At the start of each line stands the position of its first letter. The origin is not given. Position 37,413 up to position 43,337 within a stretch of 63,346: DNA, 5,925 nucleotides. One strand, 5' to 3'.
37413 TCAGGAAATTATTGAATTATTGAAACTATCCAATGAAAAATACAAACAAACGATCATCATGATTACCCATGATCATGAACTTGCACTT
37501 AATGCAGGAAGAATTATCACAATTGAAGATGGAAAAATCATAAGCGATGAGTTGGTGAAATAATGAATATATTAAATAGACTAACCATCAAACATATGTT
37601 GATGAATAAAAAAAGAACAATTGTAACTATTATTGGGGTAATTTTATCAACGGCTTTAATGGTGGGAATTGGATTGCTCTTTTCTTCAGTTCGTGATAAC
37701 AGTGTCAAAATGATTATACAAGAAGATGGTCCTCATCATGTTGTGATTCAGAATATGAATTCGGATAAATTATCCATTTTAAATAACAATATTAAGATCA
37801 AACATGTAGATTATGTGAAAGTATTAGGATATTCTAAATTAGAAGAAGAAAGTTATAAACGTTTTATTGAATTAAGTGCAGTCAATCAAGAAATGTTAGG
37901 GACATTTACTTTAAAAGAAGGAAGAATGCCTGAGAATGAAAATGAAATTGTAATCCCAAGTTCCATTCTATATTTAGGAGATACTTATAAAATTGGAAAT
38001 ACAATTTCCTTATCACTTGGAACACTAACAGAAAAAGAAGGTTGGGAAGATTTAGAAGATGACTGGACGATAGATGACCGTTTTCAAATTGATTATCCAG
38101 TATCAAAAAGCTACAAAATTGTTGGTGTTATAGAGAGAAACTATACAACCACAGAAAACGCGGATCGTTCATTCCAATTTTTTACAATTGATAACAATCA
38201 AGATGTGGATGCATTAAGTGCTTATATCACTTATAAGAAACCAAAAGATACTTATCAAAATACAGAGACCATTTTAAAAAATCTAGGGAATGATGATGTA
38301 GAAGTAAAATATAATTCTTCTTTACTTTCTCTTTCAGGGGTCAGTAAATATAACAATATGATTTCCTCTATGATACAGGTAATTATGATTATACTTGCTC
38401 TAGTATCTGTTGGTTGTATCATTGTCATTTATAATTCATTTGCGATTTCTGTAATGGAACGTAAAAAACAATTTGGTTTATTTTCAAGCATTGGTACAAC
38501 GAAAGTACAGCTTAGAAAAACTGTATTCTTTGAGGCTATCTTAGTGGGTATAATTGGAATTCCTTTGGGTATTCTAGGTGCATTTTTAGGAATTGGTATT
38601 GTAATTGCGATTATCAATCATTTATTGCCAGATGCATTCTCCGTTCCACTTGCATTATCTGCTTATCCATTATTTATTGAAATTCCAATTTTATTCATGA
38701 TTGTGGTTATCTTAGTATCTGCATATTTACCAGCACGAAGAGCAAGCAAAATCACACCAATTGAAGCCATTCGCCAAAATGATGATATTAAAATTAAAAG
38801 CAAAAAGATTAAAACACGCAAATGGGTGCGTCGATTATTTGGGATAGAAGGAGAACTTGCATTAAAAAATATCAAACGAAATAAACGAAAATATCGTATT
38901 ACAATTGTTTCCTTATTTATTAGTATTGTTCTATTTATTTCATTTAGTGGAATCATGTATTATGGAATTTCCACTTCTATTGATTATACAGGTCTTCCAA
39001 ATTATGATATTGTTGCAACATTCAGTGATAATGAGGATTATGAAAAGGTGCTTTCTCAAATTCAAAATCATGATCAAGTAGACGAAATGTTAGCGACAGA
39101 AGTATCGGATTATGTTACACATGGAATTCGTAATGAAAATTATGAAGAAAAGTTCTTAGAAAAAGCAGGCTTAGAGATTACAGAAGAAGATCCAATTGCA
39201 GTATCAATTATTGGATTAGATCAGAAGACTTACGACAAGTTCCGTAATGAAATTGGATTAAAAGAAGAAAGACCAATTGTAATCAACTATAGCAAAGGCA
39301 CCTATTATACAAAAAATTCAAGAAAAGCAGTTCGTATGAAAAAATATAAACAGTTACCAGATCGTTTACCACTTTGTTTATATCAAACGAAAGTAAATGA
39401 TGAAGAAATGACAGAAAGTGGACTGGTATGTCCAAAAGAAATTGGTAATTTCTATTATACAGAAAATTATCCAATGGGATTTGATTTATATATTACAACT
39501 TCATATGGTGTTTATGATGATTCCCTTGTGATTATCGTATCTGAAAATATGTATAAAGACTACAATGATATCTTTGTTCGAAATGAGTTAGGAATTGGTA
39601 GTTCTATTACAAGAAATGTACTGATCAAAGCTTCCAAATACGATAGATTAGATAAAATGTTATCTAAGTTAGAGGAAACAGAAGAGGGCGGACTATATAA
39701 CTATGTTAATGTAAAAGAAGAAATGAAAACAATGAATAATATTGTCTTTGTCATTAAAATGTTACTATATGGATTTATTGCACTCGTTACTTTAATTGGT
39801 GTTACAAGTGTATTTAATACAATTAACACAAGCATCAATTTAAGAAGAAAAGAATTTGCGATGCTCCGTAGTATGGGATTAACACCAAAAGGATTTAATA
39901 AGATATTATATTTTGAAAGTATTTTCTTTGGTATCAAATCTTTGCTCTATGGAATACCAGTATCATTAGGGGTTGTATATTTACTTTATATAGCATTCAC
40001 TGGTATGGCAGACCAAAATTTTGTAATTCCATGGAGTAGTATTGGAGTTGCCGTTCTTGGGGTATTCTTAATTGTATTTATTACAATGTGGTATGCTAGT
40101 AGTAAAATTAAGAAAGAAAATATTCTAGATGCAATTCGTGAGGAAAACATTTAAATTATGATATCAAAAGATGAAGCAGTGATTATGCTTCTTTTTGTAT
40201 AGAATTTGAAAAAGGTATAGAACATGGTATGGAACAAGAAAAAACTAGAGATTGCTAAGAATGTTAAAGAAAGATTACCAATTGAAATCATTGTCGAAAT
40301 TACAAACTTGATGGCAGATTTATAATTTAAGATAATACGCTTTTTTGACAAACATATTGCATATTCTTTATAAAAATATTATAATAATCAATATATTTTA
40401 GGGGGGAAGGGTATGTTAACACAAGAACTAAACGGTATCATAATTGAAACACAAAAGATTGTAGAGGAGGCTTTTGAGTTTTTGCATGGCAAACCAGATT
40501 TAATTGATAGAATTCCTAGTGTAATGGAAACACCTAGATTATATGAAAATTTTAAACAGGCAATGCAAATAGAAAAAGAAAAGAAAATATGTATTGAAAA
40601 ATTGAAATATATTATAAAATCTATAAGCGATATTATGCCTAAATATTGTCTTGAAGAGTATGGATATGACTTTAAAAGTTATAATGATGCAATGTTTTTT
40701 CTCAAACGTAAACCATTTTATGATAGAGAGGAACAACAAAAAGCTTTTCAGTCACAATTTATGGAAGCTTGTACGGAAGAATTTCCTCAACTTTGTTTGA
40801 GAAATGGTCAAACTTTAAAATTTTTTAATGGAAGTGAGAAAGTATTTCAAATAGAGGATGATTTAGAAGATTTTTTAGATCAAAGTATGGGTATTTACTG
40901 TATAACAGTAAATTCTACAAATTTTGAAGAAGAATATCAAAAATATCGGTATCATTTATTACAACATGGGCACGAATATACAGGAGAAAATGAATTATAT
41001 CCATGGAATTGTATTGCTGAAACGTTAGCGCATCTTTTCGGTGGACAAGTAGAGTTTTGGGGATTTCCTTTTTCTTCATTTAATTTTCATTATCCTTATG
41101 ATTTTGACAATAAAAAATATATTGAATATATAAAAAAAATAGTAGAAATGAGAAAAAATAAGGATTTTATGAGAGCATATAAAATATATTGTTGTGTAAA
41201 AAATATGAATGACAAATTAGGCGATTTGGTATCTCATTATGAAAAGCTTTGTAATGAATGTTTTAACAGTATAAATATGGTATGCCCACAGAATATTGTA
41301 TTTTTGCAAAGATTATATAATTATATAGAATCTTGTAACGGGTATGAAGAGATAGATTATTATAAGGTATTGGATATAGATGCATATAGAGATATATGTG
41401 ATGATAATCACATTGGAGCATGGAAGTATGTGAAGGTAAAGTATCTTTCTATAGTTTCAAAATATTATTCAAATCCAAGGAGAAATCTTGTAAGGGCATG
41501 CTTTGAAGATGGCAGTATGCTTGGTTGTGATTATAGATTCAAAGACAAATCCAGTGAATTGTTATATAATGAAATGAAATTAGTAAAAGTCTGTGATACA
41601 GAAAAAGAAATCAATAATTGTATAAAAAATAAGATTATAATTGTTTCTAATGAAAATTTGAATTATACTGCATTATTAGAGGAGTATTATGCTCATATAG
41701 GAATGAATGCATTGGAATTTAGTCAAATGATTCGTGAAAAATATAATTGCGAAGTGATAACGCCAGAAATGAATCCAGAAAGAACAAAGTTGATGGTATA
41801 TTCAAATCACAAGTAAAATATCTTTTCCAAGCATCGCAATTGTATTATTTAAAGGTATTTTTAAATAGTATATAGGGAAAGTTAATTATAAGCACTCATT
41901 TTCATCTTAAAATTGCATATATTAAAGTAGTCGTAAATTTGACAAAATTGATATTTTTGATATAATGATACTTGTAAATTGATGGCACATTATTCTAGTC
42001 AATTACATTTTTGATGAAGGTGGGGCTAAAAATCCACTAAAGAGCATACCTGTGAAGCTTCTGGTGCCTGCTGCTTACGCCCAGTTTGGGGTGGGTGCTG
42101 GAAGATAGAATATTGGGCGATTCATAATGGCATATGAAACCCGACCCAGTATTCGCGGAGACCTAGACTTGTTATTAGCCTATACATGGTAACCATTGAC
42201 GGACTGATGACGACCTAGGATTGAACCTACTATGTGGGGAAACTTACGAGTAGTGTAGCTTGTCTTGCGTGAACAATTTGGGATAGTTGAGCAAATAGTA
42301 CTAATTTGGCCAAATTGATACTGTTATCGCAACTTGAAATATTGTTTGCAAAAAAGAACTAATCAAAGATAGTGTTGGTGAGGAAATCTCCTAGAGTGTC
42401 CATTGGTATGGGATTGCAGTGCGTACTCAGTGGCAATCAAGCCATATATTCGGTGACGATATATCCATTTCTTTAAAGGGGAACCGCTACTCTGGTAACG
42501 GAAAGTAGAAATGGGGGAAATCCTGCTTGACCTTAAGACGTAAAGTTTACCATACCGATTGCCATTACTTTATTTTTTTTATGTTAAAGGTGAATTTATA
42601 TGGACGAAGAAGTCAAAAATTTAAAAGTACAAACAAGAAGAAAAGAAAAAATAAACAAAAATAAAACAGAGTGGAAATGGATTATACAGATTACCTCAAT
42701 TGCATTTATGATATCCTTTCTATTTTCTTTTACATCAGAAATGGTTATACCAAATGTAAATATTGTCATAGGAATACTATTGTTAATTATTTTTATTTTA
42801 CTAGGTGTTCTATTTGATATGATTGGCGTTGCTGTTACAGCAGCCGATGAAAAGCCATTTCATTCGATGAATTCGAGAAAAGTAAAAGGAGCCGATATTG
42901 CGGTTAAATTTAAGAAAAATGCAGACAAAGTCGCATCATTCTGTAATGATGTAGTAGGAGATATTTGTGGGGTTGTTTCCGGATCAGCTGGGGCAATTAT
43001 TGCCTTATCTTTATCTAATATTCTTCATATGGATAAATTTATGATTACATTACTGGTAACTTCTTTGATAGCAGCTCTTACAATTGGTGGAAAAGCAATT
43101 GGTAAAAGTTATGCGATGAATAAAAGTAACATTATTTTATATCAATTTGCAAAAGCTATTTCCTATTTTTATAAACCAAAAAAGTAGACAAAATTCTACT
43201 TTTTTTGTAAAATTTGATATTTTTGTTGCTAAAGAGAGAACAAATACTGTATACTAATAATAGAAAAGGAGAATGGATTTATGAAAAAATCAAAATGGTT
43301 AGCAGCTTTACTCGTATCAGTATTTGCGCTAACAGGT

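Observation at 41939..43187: About 610-nt GC-rich, ORF-free, highly structured transcript unit followed by a 4-TM protein: an OLE RNA/OapA-like locus, or a new large ncRNA if OLE is refuted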

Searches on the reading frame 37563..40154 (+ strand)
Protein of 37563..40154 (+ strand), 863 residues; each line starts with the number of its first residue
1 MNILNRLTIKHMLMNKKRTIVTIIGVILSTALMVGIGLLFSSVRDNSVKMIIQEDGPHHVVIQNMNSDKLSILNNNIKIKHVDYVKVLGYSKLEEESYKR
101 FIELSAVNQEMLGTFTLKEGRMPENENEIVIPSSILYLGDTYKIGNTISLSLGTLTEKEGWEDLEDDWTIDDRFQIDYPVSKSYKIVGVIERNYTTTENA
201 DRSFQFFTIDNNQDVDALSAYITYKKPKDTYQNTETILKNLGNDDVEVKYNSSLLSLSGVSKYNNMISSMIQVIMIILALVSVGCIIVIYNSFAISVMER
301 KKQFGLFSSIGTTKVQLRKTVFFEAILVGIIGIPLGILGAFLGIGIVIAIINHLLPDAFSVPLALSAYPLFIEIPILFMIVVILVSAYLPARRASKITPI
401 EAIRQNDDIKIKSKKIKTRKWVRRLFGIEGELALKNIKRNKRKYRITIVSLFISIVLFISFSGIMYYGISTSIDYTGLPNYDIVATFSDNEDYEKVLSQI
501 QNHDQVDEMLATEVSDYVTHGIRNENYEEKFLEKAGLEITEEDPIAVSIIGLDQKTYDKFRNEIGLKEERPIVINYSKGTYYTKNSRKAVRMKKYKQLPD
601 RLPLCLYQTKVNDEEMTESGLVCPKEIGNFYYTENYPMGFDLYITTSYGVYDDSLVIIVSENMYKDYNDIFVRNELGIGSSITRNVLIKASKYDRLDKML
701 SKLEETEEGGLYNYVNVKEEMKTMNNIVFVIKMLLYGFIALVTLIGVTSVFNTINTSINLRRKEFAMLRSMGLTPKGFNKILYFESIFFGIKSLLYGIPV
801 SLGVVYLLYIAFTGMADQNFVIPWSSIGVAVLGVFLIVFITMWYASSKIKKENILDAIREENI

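Call 4: search_protein_families(library=pfam, proteins=[window:37563-40154:+], max_evalue=0.01)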
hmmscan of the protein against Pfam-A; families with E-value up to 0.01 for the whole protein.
window:37563-40154:+ (863 aa): 2 families
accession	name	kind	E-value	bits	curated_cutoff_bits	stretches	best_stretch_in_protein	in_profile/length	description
PF02687.27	FtsX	-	2e-36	125.1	25.5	2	738-854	3-120/120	FtsX-like permease C-terminal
PF12704.14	MacB_PCD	-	0.00011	23.1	27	1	19-195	1-158/207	MacB-like periplasmic core domain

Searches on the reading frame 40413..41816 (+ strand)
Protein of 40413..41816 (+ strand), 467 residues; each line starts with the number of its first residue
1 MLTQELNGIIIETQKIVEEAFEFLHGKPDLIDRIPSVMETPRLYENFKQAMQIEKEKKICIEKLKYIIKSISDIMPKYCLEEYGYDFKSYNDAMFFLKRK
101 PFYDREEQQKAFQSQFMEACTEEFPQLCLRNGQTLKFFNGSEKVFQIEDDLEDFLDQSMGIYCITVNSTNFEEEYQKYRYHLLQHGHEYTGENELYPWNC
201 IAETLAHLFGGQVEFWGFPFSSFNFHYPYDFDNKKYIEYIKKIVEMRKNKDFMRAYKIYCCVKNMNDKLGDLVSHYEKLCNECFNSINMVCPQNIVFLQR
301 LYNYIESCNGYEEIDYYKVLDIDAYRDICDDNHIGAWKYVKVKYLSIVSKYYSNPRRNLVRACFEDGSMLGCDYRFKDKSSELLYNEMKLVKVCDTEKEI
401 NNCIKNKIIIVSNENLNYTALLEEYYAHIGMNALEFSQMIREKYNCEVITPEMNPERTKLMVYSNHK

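Call 4: search_protein_families(library=pfam, proteins=[window:40413-41816:+], max_evalue=0.01)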
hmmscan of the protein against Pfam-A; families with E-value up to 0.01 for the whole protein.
window:40413-41816:+ (467 aa): 0 families

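Call 5: search_protein_families(library=ncbifam, proteins=[window:40413-41816:+], max_evalue=0.01)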
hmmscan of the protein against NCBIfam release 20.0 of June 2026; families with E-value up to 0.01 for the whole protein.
window:40413-41816:+ (467 aa): 0 families

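Call 52: search_protein_families(library=phrogs, proteins=[window:40413-41816:+], max_evalue=0.01)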
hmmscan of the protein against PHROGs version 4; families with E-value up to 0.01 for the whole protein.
window:40413-41816:+ (467 aa): 0 families

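Call 53: search_protein_families(library=padloc, proteins=[window:40413-41816:+], max_evalue=0.01)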
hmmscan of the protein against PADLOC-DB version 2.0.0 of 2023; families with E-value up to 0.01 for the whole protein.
window:40413-41816:+ (467 aa): 0 families

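Call 59: search_protein_families(library=pfam, proteins=[window:40413-41816:+], max_evalue=5)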
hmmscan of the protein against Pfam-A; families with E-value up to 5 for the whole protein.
window:40413-41816:+ (467 aa): 1 family
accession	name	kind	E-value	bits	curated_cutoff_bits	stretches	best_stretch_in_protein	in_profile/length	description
PF24734.1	DUF7685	-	2.4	8.6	27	1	269-286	17-34/43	Domain of unknown function (DUF7685)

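Call 60: search_dna_similar(query=window:40413-41816:+, collection=plasmids, mode=protein, max_rows=8, max_evalue=0.001)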
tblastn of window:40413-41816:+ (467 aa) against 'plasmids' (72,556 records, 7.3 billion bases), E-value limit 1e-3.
No match.

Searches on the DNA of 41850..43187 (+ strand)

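Call 25: search_rna_families(sources=[L001, L002, L003, L004, L005, L006], threshold=gathering)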
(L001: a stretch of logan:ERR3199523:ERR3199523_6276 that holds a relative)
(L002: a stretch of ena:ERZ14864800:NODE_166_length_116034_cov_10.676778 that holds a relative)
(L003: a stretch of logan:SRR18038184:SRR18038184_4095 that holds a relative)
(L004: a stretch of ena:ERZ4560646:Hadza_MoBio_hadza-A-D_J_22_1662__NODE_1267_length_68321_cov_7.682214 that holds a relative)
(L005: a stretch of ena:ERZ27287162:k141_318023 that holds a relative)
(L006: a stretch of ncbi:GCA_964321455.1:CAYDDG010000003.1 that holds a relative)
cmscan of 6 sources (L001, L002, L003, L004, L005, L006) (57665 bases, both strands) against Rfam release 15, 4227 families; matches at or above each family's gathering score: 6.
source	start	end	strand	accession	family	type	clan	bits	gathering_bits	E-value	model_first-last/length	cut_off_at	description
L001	5370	5984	+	RF01071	OLE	Gene;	-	432.2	50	1.2e-123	1-616/616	no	Ornate Large Extremophilic RNA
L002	5370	5984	+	RF01071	OLE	Gene;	-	432.2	50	1.2e-123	1-616/616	no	Ornate Large Extremophilic RNA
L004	5356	5962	+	RF01071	OLE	Gene;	-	420.9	50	2.8e-120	1-616/616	no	Ornate Large Extremophilic RNA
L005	2048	2654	+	RF01071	OLE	Gene;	-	420.9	50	2.8e-120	1-616/616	no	Ornate Large Extremophilic RNA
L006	2037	2643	+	RF01071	OLE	Gene;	-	420.5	50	3.8e-120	1-616/616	no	Ornate Large Extremophilic RNA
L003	1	519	+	RF01071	OLE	Gene;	-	350.7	50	1.8e-99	97-616/616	5'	Ornate Large Extremophilic RNA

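Call 62: search_rna_families(source=window, start=41850, end=42700, threshold=evalue, max_evalue=10)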
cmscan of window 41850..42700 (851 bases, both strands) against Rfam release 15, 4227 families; matches with E-value up to 10: 4.
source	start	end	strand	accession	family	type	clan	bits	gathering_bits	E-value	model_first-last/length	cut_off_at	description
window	41966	42581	+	RF01071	OLE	Gene;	-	436.7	50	8.3e-127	1-616/616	no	Ornate Large Extremophilic RNA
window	42449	42483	+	RF01157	sn1185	Gene; snRNA; snoRNA; CD-box;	-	18.1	60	1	1-66/66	no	Small nucleolar RNA sn1185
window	41962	41985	+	RF02913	pemK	Cis-reg;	-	17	34.8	2.2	1-61/61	no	pemK RNA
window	42479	42543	+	RF01696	Chlorobi-1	Gene; sRNA;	-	12.7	50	2.4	1-67/67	no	Chlorobi-1 RNA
